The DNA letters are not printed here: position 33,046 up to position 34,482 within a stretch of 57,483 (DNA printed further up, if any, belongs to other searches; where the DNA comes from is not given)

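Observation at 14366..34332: Predicted multi-locus DNA cytosine hypermodification system: C5-modified dCMP synthesis, a phage-made 6-deoxyhexose nucleotide sugar and a candidate transferase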

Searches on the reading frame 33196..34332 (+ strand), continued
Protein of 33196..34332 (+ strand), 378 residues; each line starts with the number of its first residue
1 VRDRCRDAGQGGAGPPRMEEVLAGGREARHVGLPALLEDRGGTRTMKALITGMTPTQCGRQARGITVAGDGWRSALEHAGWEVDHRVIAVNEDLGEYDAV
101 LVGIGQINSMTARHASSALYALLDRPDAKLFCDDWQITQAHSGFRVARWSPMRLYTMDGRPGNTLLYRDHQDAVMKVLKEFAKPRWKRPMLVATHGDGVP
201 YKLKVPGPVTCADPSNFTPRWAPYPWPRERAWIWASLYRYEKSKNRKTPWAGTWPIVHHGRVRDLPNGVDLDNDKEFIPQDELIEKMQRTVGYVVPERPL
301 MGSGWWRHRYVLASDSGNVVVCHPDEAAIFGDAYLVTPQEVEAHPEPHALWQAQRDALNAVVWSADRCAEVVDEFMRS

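Call 57: fold_search(model_id=the predicted structure, library=viral)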
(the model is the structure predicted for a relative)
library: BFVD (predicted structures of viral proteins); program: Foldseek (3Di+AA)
matches with E <= 10: 262; with E <= 0.001: 48
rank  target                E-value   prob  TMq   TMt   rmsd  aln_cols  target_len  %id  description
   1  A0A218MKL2            6.7e-28  1.00  0.86  0.82   3.4       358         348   25  Uncharacterized protein [uncultured virus]
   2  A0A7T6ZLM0            1.7e-24  1.00  0.80  0.76   4.5       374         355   21  (no name in the UniProt tables at hand)
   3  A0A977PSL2            2.2e-23  1.00  0.86  0.82   3.3       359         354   22  (no name in the UniProt tables at hand)
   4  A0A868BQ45            2.8e-20  1.00  0.82  0.77   3.8       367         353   22  (no name in the UniProt tables at hand)
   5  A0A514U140            6.7e-18  1.00  0.70  0.72   4.1       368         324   21  Uncharacterized protein [Gordonia phage Phendrix]
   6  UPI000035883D         4.8e-10  1.00  0.66  0.63   5.6       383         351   12  (no name look-up for this kind of identifier)
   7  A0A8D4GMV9            3.8e-09  1.00  0.59  0.53   7.1       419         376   13  (no name in the UniProt tables at hand)
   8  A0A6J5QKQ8            1.5e-07  1.00  0.51  0.56   7.6       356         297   14  Glycosyl transferases group 1 [uncultured Caudovirales phage]
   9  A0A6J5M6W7            3.8e-06  1.00  0.46  0.47   8.9       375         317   10  Glycosyl transferases group 1 [uncultured Caudovirales phage]
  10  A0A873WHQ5            3.8e-06  1.00  0.42  0.36  12.4       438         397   12  (no name in the UniProt tables at hand)
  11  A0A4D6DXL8            3.8e-06  1.00  0.35  0.32  14.3       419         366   10  Uncharacterized protein [Shigella phage SSE1]
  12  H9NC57                5.2e-06  1.00  0.53  0.48   7.6       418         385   10  (no name in the UniProt tables at hand)
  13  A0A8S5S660            5.5e-06  1.00  0.48  0.55   7.9       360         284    9  Uncharacterized protein [Podoviridae sp. ctsUe5]
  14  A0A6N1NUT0            6.3e-06  1.00  0.42  0.41  10.5       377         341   13  Spore protein YkvP/CgeB glycosyl transferase-like domain-containing protein [Tupanvirus soda lake]
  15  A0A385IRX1            1.6e-05  1.00  0.55  0.52   7.1       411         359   10  (no name in the UniProt tables at hand)
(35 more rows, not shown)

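Call 64: find_related_loci(query=A3, collection=viral_contigs, flank=10000)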
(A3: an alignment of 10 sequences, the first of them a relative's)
Query A3 (333 aa) in viral_contigs; peptide patterns used: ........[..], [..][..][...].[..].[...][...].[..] (x = any residue, [..] = any of these).
599 stretches matched a pattern (row limit reached: there are more); 267 encode a relative of the query (tblastn E <= 1e-3); the best 80 are kept; 80 distinct loci.
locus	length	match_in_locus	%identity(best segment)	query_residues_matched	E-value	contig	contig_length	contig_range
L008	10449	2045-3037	59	1-333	6e-125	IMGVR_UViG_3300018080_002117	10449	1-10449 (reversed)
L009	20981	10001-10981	34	4-332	8e-46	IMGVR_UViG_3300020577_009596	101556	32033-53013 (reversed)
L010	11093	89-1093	32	2-333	9e-39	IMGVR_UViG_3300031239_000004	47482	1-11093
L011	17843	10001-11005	32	4-333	1e-38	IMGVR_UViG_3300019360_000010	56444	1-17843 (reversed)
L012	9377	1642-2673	28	1-331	3e-34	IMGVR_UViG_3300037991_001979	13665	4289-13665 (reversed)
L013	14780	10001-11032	28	1-331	2e-34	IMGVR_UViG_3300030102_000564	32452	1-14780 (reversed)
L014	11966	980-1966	29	2-332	3e-32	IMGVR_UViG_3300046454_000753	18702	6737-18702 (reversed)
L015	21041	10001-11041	28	1-331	1e-31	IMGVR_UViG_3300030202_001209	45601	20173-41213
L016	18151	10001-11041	28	1-331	3e-31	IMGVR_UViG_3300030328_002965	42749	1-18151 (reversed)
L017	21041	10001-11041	26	1-331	3e-31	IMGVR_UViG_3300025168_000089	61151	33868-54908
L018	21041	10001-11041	28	1-331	6e-31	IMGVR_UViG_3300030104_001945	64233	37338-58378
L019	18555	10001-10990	27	5-325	1e-30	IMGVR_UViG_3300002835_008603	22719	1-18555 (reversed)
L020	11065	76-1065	27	5-325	1e-30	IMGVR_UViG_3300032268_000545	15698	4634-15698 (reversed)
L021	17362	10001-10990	27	5-325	1e-30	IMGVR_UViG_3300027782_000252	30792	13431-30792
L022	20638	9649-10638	27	5-325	1e-30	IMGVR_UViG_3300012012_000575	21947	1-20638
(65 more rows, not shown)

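Call 71: search_protein_families(library=pfam, proteins=[L013:4669-5466:+, L013:5463-6425:+, L013:6398-7912:+, L013:7914-8576:+, L013:11032-11670:+], max_evalue=0.001)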
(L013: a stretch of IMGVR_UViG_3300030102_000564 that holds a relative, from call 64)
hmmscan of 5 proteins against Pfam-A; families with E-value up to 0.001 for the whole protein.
L013:4669-5466:+ (265 aa): 1 family
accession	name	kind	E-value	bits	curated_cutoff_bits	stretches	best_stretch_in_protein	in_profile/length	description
PF00929.31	RNase_T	-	2.7e-17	64.3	24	1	8-178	1-159/164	Exonuclease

L013:5463-6425:+ (320 aa): 8 families
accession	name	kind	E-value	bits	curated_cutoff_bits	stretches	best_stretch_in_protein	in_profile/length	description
PF16363.11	GDP_Man_Dehyd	-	2.3e-50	172.4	27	1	5-306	2-332/332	GDP-mannose 4,6 dehydratase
PF01370.27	Epimerase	-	3.6e-50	171.1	20.9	1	3-243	1-240/240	NAD dependent epimerase/dehydratase family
PF01073.25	3Beta_HSD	-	6e-17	62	22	1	4-221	1-219/280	3-beta hydroxysteroid dehydrogenase/isomerase family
PF04321.23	RmlD_sub_bind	-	7.7e-14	51.9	27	1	1-180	1-152/287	RmlD substrate binding domain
PF07993.18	NAD_binding_4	-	8.9e-10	38.6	20.1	1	69-180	87-208/258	Male sterility protein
PF08659.16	KR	-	4.3e-06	27.2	22.6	0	48-129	58-146/180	KR domain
PF00106.31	adh_short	-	0.00028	20.9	26.6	1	3-97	3-104/195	short chain dehydrogenase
PF02719.21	Polysacc_synt_2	-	0.00059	19.5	20.2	0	3-120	1-128/293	Polysaccharide biosynthesis protein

L013:6398-7912:+ (504 aa): 9 families
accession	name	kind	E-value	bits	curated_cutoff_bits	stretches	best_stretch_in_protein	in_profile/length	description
PF00580.27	UvrD-helicase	-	3.7e-32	112.5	23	1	5-247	13-269/271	UvrD/REP helicase N-terminal domain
PF13245.12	AAA_19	-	5.2e-17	62.7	25.1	1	5-232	11-132/134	AAA domain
PF13361.12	UvrD_C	-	6.7e-14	52.5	25.6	1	431-494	278-346/350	UvrD-like helicase C-terminal domain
PF01443.25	Viral_helicase1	-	7.5e-09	36.2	21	0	439-495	177-228/228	Viral superfamily 1 RNA helicase core domain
PF13538.12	UvrD_C_2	-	6.7e-07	29.5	27.4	1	439-494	2-52/52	UvrD-like helicase C-terminal domain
PF13401.12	AAA_22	-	6.3e-06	27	27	0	9-213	9-104/130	AAA domain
PF13604.12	AAA_30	-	0.00026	21.2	27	0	7-48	20-58/191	AAA domain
PF13173.12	AAA_14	-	0.0004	20.8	27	0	8-56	5-49/129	AAA domain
PF13087.12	AAA_12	-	0.00088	19.3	27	0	434-494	134-191/195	AAA domain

L013:7914-8576:+ (220 aa): 7 families
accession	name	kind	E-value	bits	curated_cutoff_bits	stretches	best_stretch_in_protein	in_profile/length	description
PF13489.12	Methyltransf_23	-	2.6e-15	57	27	1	43-179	20-163/164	Methyltransferase domain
PF08241.18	Methyltransf_11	-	9.2e-12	45.9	21.2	1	50-137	1-92/95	Methyltransferase domain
PF13649.12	Methyltransf_25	-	2.8e-08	34.7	27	1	49-136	1-97/97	Methyltransferase domain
PF07021.18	MetW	-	3.7e-08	33.7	21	1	44-131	12-101/193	Methionine biosynthesis protein MetW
PF13847.12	Methyltransf_31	-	4.6e-08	33.3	27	1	47-157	5-128/145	Methyltransferase domain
PF08242.18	Methyltransf_12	-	2.6e-05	25.3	30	1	50-136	1-96/98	Methyltransferase domain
PF02353.26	CMAS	-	0.00035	20.4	27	1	37-137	54-161/273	Mycolic acid cyclopropane synthetase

L013:11032-11670:+ (212 aa): 3 families
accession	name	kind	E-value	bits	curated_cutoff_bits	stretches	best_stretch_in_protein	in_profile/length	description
PF13521.12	AAA_28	-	2.4e-06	28.3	27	0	12-35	2-25/164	AAA domain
PF02223.23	Thymidylate_kin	-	4.3e-05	23.7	27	0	14-39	1-26/185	Thymidylate kinase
PF20720.3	nSTAND3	-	0.00021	21.5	27.2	1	9-69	17-72/155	Novel STAND NTPase 3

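Call 85: get_annotated_region(hit=H22, flank=5000)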
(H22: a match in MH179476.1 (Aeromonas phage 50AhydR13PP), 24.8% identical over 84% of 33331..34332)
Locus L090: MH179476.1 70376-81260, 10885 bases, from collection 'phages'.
description: Aeromonas phage 50AhydR13PP, complete genome.
organism: Aeromonas phage 50AhydR13PP (NCBI taxid 2163978)
taxonomy: Viruses; Duplodnaviria; Heunggongvirae; Uroviricota; Caudoviricetes; Straboviridae; Tulanevirus; Tulanevirus 50ahydr13pp
host: Aeromonas hydrophila; source: -; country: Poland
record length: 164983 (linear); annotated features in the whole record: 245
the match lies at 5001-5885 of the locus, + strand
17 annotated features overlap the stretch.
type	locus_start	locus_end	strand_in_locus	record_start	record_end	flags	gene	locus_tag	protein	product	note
CDS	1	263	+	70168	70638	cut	-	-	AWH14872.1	host nucleoid disrupting protein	-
CDS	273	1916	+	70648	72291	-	-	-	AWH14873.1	DNA topoisomerase subunit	-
CDS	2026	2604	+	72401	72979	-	-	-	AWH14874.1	hypothetical protein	-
CDS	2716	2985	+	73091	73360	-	-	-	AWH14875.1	hypothetical protein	-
CDS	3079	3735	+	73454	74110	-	-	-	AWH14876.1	transcriptional regulator of middle promoters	-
CDS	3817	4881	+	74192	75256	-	-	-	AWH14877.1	hypothetical protein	-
CDS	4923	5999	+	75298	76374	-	-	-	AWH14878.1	hypothetical protein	-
CDS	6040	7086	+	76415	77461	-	-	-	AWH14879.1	hypothetical protein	-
CDS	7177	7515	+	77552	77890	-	-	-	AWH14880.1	hypothetical protein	-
CDS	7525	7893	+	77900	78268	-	-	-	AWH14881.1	hypothetical protein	-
CDS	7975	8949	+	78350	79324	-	-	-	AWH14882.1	thioredoxin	-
CDS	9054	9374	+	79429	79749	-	-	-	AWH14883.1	hypothetical protein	-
CDS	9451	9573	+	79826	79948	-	-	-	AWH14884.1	hypothetical protein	-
CDS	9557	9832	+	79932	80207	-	-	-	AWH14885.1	hypothetical protein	-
CDS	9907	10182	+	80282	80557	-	-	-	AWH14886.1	host sigma70-binding protein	-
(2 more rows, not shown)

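Call 86: get_annotated_region(hit=H19, flank=5000)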
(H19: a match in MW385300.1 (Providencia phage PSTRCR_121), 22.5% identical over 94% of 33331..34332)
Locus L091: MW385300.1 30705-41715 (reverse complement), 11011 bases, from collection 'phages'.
description: Providencia phage PSTRCR_121, complete genome.
organism: Providencia phage PSTRCR_121 (NCBI taxid 2801527)
taxonomy: Viruses; Duplodnaviria; Heunggongvirae; Uroviricota; Caudoviricetes; Straboviridae; Gualtarvirus
host: Providencia stuartii; source: sewage sample; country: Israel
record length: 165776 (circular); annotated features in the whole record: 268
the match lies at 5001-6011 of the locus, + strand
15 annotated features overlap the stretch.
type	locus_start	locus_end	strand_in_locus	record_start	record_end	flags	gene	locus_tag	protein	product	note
CDS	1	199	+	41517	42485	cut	-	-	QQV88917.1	replication factor C small subunit / DNA polymerase clamp loader subunit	-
CDS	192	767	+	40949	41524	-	-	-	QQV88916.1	DNA polymerase clamp loader subunit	DNA polymerase clamp loader subunit Gp62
CDS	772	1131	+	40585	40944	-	-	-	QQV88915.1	translational repressor of early genes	RegA translational repressor of early genes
CDS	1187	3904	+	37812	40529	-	-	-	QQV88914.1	hypothetical protein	-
CDS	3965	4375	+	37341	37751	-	-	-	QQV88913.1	hypothetical protein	-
CDS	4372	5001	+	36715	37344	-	-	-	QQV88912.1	hypothetical protein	-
CDS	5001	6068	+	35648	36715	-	-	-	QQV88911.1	hypothetical protein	-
CDS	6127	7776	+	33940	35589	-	-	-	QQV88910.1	hypothetical protein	-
CDS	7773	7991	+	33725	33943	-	-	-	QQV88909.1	hypothetical protein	-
CDS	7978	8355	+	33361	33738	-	-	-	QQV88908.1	hypothetical protein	-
CDS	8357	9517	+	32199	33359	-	-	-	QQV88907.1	hypothetical protein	-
CDS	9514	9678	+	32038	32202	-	-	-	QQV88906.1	hypothetical protein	-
CDS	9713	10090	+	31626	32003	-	-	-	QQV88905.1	hypothetical protein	-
CDS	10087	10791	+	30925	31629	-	-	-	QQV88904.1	putative thymidylate synthase or dCMP hydroxymethylase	putative thymidylate synthase or dCMP hydroxymethylase (ACLAME 273)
CDS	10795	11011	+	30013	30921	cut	-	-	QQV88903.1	hypothetical protein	-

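Call 101: find_encoding_contigs(protein=P0012, flank=8000, max_places=2)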
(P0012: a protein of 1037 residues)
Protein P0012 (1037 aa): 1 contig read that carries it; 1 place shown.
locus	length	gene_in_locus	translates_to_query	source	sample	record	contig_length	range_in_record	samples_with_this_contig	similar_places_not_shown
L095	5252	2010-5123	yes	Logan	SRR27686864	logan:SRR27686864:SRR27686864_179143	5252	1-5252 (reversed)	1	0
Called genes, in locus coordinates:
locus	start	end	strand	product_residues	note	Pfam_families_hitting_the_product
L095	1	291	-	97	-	?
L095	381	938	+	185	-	-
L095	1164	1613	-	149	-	-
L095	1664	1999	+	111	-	-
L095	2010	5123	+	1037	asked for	PF00145:DNA_methylase, PF03167:UDG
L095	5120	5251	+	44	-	?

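Call 102: find_encoding_contigs(protein=P0004, flank=8000, max_places=2)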
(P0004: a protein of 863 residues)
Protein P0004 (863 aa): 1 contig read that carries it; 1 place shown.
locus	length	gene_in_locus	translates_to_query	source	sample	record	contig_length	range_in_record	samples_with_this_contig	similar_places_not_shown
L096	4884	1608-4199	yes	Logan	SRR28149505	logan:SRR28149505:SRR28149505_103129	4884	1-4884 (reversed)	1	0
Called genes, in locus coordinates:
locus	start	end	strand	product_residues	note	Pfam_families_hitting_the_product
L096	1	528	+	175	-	?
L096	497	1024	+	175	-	-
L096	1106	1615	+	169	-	-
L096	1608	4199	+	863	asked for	PF00145:DNA_methylase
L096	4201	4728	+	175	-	PF01503:PRA-PH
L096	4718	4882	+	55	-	?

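Call 103: find_encoding_contigs(protein=P0003, flank=8000, max_places=2)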
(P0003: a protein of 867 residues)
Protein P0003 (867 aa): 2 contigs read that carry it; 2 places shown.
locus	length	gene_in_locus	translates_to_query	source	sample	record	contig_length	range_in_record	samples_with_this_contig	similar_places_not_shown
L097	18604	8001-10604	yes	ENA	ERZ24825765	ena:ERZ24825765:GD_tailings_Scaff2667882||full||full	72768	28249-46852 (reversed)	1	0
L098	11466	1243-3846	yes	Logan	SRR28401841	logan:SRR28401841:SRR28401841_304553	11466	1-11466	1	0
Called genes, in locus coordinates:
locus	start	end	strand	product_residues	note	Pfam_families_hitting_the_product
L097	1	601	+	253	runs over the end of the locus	PF12705:PDDEXK_1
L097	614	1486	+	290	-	PF02511:Thy1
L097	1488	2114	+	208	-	PF16473:Rv2179c-like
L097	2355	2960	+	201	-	PF13392:HNH_3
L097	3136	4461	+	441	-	PF00176:SNF2-rel_dom, PF00271:Helicase_C (weak)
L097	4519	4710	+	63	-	-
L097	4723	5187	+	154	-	PF19474:DUF6011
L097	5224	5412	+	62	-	-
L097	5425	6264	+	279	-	-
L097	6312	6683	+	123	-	-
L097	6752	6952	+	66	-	-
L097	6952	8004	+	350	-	PF00145:DNA_methylase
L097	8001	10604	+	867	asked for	-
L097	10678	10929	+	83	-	-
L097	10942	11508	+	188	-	PF01503:PRA-PH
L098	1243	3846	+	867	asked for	-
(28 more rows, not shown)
